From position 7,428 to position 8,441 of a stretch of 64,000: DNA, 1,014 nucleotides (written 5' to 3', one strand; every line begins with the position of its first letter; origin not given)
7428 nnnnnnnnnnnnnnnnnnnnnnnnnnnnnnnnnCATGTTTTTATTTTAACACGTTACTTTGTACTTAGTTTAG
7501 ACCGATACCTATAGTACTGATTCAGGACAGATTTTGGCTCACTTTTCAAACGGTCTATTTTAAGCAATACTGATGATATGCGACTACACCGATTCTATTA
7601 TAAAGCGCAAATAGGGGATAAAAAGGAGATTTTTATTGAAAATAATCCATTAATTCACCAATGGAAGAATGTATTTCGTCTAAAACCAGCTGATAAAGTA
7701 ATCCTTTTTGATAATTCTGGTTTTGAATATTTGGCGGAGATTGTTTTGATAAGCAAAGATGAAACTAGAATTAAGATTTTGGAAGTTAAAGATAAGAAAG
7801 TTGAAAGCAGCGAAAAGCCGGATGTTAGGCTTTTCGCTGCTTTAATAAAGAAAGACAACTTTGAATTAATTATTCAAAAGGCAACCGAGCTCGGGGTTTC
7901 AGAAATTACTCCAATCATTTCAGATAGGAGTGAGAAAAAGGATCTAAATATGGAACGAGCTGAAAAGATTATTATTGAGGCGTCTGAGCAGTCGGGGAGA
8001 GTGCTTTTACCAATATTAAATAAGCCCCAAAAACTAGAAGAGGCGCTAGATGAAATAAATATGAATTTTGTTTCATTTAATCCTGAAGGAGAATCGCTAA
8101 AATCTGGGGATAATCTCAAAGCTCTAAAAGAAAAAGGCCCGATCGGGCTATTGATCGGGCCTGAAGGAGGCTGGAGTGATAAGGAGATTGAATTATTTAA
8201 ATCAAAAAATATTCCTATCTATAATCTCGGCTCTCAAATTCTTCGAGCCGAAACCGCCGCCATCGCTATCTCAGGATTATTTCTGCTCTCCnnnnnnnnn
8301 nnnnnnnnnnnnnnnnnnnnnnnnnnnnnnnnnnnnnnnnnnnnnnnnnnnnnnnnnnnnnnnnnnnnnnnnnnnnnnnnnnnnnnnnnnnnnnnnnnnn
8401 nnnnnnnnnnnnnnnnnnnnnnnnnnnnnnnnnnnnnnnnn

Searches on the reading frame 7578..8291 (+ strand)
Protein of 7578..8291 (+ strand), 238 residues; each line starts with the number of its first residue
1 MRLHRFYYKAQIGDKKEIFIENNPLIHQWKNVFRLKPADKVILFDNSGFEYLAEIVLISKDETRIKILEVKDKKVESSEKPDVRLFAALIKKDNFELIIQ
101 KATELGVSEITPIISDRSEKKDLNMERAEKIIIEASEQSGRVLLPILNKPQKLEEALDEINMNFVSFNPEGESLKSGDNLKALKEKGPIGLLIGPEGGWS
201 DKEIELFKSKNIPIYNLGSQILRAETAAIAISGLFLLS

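Call 24: search_protein_families(library=pfam, proteins=[window:7578-8291:+], max_evalue=0.01)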
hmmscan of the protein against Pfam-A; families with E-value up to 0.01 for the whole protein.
window:7578-8291:+ (238 aa): 2 families
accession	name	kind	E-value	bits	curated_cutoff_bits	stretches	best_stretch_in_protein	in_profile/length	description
PF04452.19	Methyltrans_RNA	-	1e-46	158.9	23.9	1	79-234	2-163/165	RNA methyltransferase domain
PF20260.4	PUA_4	-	6.3e-10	39.4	23.9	1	30-67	10-47/48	RNA methyltransferase PUA domain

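Call 26: find_homologous_proteins(query=window:7578-8291:+, max_evalue=1e-20)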
Query window:7578-8291:+ (238 aa): 4411 proteins with E <= 1e-20 among 8000 candidates; the best 120 are listed.
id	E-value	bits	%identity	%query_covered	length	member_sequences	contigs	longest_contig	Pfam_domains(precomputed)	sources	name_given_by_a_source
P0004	2.5e-146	503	100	100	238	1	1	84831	PF04452.20,PF20260.5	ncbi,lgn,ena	-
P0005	4.5e-74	267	56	100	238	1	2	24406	PF04452.20,PF20260.5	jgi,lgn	jgi:16S rRNA (uracil1498-N3)-methyltransferase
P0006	7.4e-74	266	57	100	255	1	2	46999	PF04452.20,PF20260.5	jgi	jgi:16S rRNA (uracil1498-N3)-methyltransferase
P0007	8.1e-74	266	55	100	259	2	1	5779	PF04452.20,PF20260.5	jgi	-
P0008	1.6e-73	265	55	100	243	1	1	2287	PF04452.20,PF20260.5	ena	-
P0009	4.8e-72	260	56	100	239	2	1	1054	PF04452.20,PF20260.5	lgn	-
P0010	4.9e-72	260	55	100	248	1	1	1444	PF04452.20,PF20260.5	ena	-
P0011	7.5e-72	260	54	100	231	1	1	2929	PF04452.20,PF20260.5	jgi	jgi:16S rRNA (uracil1498-N3)-methyltransferase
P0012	1.1e-71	259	54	100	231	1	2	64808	PF04452.20,PF20260.5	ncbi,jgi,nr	ncbi:MAG: hypothetical protein K0S38_815 [Candidatus Paceibacter sp.]|jgi:16S rRNA (uracil1498-N3)-m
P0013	1.8e-71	258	57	100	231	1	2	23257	PF04452.20,PF20260.5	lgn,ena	-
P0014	2.0e-71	258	57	100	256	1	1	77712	PF04452.20,PF20260.5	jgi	jgi:16S rRNA (uracil1498-N3)-methyltransferase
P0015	3.9e-71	257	56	100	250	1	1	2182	PF04452.20,PF20260.5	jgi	jgi:16S rRNA (uracil1498-N3)-methyltransferase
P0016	4.0e-71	257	54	100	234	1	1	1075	PF04452.20,PF20260.5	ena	-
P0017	7.1e-71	256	54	95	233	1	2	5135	PF04452.20,PF20260.5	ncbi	-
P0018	9.1e-71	256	56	100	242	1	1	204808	PF04452.20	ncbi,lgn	-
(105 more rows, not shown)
